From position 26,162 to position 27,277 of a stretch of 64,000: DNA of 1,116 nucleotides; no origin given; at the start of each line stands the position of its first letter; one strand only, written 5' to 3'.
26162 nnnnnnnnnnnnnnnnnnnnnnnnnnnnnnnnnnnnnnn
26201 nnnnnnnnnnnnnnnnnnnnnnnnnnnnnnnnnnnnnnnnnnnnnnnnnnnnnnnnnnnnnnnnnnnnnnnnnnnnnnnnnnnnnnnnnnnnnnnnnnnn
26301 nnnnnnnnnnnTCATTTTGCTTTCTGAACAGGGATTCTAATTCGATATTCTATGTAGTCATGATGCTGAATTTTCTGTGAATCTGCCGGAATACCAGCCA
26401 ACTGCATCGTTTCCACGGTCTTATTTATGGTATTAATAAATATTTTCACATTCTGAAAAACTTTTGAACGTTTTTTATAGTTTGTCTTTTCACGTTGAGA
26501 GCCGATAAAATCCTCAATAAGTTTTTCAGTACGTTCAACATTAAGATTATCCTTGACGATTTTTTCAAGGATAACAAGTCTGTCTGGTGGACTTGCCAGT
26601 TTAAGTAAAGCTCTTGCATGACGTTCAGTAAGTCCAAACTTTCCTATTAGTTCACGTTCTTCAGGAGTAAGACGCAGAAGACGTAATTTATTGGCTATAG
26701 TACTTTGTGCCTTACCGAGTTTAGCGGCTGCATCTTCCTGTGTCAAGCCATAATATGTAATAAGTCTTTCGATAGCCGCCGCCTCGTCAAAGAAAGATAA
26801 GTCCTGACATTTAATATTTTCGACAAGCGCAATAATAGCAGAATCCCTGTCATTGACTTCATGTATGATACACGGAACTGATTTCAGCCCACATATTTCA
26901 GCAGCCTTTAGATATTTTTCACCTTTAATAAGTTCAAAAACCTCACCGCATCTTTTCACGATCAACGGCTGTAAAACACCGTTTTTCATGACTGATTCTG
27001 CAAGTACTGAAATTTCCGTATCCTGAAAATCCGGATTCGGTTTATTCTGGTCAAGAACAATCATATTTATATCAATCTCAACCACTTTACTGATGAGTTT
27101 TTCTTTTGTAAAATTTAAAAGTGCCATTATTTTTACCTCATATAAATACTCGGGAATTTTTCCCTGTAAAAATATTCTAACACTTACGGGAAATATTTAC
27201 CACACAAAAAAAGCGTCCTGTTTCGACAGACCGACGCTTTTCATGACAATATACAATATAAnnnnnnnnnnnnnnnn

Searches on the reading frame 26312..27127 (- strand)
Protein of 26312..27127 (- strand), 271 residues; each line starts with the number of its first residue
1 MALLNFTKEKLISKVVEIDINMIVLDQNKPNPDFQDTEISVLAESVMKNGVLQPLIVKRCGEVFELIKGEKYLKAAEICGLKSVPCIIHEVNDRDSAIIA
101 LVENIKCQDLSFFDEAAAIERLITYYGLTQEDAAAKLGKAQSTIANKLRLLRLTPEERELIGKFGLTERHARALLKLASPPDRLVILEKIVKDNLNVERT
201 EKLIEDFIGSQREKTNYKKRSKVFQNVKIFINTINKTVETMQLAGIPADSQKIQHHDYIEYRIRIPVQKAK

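Call 7: search_protein_families(library=pfam, proteins=[window:26312-27127:-])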
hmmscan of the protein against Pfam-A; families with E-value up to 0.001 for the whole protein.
window:26312-27127:- (271 aa): 3 families
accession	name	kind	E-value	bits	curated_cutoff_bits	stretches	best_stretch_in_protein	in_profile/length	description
PF17762.8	HTH_ParB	-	1.5e-30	105.8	22.6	1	108-206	1-99/102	ParB HTH domain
PF02195.25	ParB_N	-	6.6e-20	71.4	26.3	1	14-106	2-95/95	ParB N-terminal domain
PF20432.4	Xre-like-HTH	-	1.8e-05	25.4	25.8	1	116-162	12-59/63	Antitoxin Xre-like helix-turn-helix domain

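Call 37: search_protein_families(library=ncbifam, proteins=[window:26312-27127:-])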
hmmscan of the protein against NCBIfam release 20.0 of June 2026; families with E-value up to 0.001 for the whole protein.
window:26312-27127:- (271 aa): 6 families
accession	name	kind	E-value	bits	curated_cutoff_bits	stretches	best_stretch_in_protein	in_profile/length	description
TIGR04285.1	nucleoid_noc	exception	1e-74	251.1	315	1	14-266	1-254/255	nucleoid occlusion protein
TIGR00180.1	parB_part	domain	1.2e-29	103.5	58.45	1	14-182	4-177/186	ParB/RepB/Spo0J family partition protein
TIGR03734.1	PRTRC_parB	hypoth_equivalog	1.3e-19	70.2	278.6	1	30-207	8-189/555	PRTRC system ParB family protein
NF010406.0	PRK13832.1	subfamily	7e-09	34.7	640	1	35-151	25-142/578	plasmid partitioning protein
TIGR03454.1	partition_RepB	equivalog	2.2e-08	33.9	201.5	1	13-165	62-213/325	plasmid partitioning protein RepB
NF010440.0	PRK13866.1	equivalog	0.00013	21.2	522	1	32-148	83-200/336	plasmid partitioning protein RepB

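Call 45: search_solved_structures(query=window:26312-27127:-, show_alignments=2, max_evalue=1e-10)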
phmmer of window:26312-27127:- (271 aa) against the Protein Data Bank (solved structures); distinct sequences matched with E-value up to 1e-10: 12.
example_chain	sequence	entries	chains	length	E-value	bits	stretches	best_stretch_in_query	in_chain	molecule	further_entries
7ng0_A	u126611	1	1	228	7e-41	143.7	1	15-224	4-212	Nucleoid occlusion protein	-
7nfu_A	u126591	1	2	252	1.3e-40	142.8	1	14-223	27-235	Nucleoid occlusion protein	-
7ol9_A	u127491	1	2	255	2.4e-40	141.9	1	14-227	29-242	Nucleoid occlusion protein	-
1vz0_A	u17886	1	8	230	2.5e-38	135.3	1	15-207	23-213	Chromosome-partitioning protein Spo0J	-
7bnk_A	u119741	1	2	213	9.9e-35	123.6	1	15-211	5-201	ParB family protein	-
7bnr_A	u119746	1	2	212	1.9e-34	122.6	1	15-211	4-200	ParB family protein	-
7o0n_A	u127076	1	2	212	6.7e-34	120.8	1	15-211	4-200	ParB family protein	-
6sdk_A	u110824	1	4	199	6.8e-34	120.8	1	17-206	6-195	Stage 0 sporulation protein J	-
6t1f_A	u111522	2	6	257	4.6e-26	95.2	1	19-204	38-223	Chromosome-partitioning protein ParB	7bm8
6y93_A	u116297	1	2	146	1.2e-24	90.5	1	95-228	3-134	Nucleoid occlusion protein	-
4umk_A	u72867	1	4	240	2.7e-24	89.4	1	13-208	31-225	PROBABLE CHROMOSOME-PARTITIONING PROTEIN PARB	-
6s6h_A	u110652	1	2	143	7.5e-12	48.6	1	99-205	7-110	Chromosome-partitioning protein ParB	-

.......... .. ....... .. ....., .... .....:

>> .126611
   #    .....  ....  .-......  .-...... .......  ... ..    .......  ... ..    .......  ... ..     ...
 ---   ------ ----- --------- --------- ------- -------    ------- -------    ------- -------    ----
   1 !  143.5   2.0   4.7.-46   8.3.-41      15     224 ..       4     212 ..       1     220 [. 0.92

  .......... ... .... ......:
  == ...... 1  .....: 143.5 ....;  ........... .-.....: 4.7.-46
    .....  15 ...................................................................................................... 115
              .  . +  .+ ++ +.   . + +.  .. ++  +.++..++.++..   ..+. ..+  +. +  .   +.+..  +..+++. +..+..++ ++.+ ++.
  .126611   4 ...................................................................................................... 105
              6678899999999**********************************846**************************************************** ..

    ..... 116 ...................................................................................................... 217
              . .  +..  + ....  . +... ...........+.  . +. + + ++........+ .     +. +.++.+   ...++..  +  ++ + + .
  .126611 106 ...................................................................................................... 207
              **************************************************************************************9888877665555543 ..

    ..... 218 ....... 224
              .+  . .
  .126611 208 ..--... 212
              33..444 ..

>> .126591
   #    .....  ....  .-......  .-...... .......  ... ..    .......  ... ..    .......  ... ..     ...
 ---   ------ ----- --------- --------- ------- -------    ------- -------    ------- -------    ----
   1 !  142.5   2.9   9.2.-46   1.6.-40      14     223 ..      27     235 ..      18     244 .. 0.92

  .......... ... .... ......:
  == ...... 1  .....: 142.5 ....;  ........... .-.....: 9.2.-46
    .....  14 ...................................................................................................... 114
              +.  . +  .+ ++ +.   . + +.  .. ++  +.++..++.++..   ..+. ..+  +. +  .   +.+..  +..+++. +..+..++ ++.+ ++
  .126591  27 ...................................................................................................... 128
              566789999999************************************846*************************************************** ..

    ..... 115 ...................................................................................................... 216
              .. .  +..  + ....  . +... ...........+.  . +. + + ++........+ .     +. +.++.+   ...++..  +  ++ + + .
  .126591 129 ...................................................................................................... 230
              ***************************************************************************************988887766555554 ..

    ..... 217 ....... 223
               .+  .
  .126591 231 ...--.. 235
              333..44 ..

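Call 50: find_homologous_proteins(query=window:26312-27127:-, max_evalue=1e-30)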
Query window:26312-27127:- (271 aa): 7793 proteins with E <= 1e-30 among 8000 candidates; the best 120 are listed.
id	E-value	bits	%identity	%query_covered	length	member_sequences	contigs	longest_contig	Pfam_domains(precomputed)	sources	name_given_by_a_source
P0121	2.0e-152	524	91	100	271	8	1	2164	PF17762.9,PF02195.27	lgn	-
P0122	1.0e-151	521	90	100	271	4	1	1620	PF17762.9,PF02195.27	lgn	-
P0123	6.3e-149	512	90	100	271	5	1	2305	PF17762.9,PF02195.27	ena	-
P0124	1.9e-142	491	85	100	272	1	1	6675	PF17762.9,PF02195.27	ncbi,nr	ncbi:MAG: ParB/RepB/Spo0J family partition protein [Ruminococcus sp.]|nr:ParB/RepB/Spo0J family part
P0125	5.3e-136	470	81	100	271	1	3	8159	PF17762.9,PF02195.27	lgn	-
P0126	1.3e-135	469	84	100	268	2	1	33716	PF17762.9,PF02195.27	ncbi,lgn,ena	-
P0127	1.6e-135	468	80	100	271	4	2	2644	PF17762.9,PF02195.27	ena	-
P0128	7.4e-135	466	79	100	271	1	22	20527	PF17762.9,PF02195.27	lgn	-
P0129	2.2e-134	465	82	100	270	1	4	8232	PF17762.9,PF02195.27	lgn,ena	-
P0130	1.6e-133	462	79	100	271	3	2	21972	PF20432.5,PF17762.9,PF02195.27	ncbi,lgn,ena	-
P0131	2.0e-133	462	77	100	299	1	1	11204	PF17762.9,PF02195.27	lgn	-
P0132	2.7e-133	461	78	100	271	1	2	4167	PF17762.9,PF02195.27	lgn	-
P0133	9.7e-133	459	79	100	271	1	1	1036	PF17762.9,PF02195.27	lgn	-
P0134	1.4e-132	459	77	100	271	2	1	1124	PF17762.9,PF02195.27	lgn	-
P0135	1.4e-132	459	79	100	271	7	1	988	PF17762.9,PF02195.27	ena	-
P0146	1.0e-131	456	77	100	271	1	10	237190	PF17762.9,PF02195.27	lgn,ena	-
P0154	1.1e-120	420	72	100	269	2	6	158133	PF17762.9,PF02195.27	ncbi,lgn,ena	-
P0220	2.2e-114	399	69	99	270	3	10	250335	PF17762.9,PF02195.27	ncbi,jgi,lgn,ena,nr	ncbi:MAG: ParB/RepB/Spo0J family partition protein [Ruminococcus sp.]|nr:ParB/RepB/Spo0J family part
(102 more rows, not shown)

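Call 51: find_encoding_contigs(protein=P0126, flank=10000, max_places=1)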
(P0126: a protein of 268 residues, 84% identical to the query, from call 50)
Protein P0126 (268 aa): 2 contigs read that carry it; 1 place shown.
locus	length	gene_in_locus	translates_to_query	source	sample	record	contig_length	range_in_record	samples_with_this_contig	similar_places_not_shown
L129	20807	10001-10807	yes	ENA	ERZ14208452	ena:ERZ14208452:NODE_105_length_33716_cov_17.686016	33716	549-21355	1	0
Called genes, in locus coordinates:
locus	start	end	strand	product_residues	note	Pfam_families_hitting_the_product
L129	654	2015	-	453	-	PF11638:DnaA_N (weak), PF00308:Bac_DnaA, PF01695:IstB_IS21 (weak), PF08299:Bac_DnaA_C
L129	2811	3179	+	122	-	PF00825:Ribonuclease_P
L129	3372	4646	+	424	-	PF02096:60KD_IMP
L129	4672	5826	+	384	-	PF14804:Jag_N, PF13083:KH_KhpA-B, PF01424:R3H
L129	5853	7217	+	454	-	PF10396:TrmE_N, PF12631:MnmE_helical, PF01926:MMR_HSR1, PF02421:FeoB_N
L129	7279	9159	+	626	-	PF01134:GIDA, PF07992:Pyr_redox_2 (weak), PF12831:FAD_oxidored (weak), PF13738:Pyr_redox_3 (faint), PF21680:GIDA_C_1st, PF13932:SAM_GIDA_C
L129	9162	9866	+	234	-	PF02527:GidB, PF13847:Methyltransf_31 (weak)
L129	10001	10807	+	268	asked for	PF02195:ParB_N, PF17762:HTH_ParB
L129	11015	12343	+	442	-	PF02403:Seryl_tRNA_N, PF00587:tRNA-synt_2b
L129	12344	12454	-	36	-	PF12664:DUF3789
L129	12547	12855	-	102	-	PF00085:Thioredoxin, PF13905:Thioredoxin_8 (faint)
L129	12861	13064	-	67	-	-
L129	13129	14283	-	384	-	PF19583:ODP, PF12724:Flavodoxin_5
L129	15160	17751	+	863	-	PF00690:Cation_ATPase_N, PF00122:E1-E2_ATPase, PF00702:Hydrolase, PF13246:Cation_ATPase, PF08282:Hydrolase_3 (weak), PF00689:Cation_ATPase_C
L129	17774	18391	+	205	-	PF02342:TerD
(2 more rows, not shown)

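Call 52: find_encoding_contigs(protein=P0146, flank=10000, max_places=1)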
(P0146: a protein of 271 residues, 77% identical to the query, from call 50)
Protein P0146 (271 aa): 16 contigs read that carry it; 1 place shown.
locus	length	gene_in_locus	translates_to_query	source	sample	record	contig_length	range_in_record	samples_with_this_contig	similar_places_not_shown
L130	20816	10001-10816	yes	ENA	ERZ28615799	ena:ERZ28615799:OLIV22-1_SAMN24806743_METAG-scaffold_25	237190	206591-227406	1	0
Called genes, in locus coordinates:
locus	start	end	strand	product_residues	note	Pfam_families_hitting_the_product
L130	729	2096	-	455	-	PF01695:IstB_IS21, PF00308:Bac_DnaA, PF01637:ATPase_2 (weak), PF13191:AAA_16 (weak), PF00004:AAA, PF13173:AAA_14 (weak), PF13401:AAA_22 (faint), PF08299:Bac_DnaA_C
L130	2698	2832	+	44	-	PF00468:Ribosomal_L34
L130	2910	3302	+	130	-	PF00825:Ribonuclease_P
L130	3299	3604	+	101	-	PF01809:YidD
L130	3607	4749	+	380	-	PF02096:60KD_IMP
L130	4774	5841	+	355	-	PF14804:Jag_N, PF13083:KH_KhpA-B, PF01424:R3H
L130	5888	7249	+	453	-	PF10396:TrmE_N, PF12631:MnmE_helical, PF01926:MMR_HSR1, PF02421:FeoB_N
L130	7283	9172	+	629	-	PF01134:GIDA, PF07992:Pyr_redox_2, PF12831:FAD_oxidored, PF13738:Pyr_redox_3 (faint), PF21680:GIDA_C_1st, PF13932:SAM_GIDA_C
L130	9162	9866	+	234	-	PF13847:Methyltransf_31 (faint), PF02527:GidB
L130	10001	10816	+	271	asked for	PF02195:ParB_N, PF17762:HTH_ParB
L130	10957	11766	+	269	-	PF00142:Fer4_NifH, PF01656:CbiA, PF02374:ArsA_ATPase (weak), PF06564:CBP_BcsQ (weak), PF09140:MipZ, PF10609:ParA, PF13614:AAA_31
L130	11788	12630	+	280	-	PF02195:ParB_N, PF17762:HTH_ParB, PF23552:ParB_C (weak)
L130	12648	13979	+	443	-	PF02403:Seryl_tRNA_N, PF00587:tRNA-synt_2b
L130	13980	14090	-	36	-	PF12664:DUF3789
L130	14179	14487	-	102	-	PF00085:Thioredoxin, PF14595:Thioredoxin_9 (weak), PF08534:Redoxin (faint), PF13905:Thioredoxin_8 (faint)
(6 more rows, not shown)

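Call 53: find_encoding_contigs(protein=P0154, flank=10000, max_places=1)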
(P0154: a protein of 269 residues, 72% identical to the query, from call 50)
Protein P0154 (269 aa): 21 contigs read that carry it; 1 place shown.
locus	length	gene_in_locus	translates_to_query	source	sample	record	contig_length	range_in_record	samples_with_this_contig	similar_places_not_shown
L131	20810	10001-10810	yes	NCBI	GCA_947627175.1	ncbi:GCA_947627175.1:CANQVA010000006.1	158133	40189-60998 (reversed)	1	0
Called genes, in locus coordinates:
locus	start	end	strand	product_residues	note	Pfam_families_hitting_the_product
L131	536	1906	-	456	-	PF01695:IstB_IS21, PF00308:Bac_DnaA, PF01637:ATPase_2 (weak), PF00004:AAA, PF13173:AAA_14 (faint), PF08299:Bac_DnaA_C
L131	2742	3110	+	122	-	PF00825:Ribonuclease_P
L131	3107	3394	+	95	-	PF01809:YidD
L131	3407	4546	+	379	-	PF02096:60KD_IMP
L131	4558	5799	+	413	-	-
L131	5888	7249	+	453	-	PF10396:TrmE_N, PF12631:MnmE_helical, PF01926:MMR_HSR1, PF02421:FeoB_N, PF16897:MMR_HSR1_Xtn (faint)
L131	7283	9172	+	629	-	PF01134:GIDA, PF07992:Pyr_redox_2, PF12831:FAD_oxidored, PF13738:Pyr_redox_3 (faint), PF21680:GIDA_C_1st, PF13932:SAM_GIDA_C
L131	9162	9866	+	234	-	PF02527:GidB, PF13847:Methyltransf_31 (weak)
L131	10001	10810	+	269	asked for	PF02195:ParB_N, PF17762:HTH_ParB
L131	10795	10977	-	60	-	-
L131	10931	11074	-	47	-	-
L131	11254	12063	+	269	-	PF00142:Fer4_NifH, PF01656:CbiA, PF02374:ArsA_ATPase (faint), PF06564:CBP_BcsQ (weak), PF09140:MipZ, PF10609:ParA, PF13614:AAA_31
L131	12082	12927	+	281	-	PF02195:ParB_N, PF17762:HTH_ParB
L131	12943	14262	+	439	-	PF02403:Seryl_tRNA_N, PF00587:tRNA-synt_2b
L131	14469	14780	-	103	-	PF00085:Thioredoxin, PF14595:Thioredoxin_9 (weak), PF13905:Thioredoxin_8 (faint)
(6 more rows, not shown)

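Call 54: find_encoding_contigs(protein=P0220, flank=10000, max_places=1)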
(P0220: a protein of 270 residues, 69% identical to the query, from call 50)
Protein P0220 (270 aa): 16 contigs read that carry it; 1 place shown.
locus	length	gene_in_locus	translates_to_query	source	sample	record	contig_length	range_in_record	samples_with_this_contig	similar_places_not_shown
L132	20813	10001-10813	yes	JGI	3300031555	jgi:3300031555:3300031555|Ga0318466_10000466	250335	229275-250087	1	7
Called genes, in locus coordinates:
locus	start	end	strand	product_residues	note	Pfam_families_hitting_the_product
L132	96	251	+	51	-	-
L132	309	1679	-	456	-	PF01695:IstB_IS21, PF00308:Bac_DnaA, PF00004:AAA, PF01637:ATPase_2 (weak), PF13173:AAA_14 (faint), PF13401:AAA_22 (faint), PF08299:Bac_DnaA_C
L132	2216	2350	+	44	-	PF00468:Ribosomal_L34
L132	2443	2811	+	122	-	PF00825:Ribonuclease_P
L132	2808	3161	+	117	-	PF01809:YidD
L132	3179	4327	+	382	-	PF02096:60KD_IMP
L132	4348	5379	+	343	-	PF14804:Jag_N, PF13083:KH_KhpA-B, PF01424:R3H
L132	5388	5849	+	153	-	-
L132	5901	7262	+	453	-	PF10396:TrmE_N, PF12631:MnmE_helical, PF01926:MMR_HSR1, PF02421:FeoB_N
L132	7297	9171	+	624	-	PF01134:GIDA, PF07992:Pyr_redox_2, PF13738:Pyr_redox_3 (faint), PF21680:GIDA_C_1st, PF13932:SAM_GIDA_C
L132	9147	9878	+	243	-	PF02527:GidB, PF13847:Methyltransf_31 (weak)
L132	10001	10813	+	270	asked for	PF02195:ParB_N, PF17762:HTH_ParB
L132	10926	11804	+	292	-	PF00142:Fer4_NifH, PF01656:CbiA, PF02374:ArsA_ATPase (faint), PF09140:MipZ (weak), PF10609:ParA, PF13614:AAA_31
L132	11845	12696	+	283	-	PF02195:ParB_N, PF17762:HTH_ParB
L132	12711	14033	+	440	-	PF02403:Seryl_tRNA_N, PF00587:tRNA-synt_2b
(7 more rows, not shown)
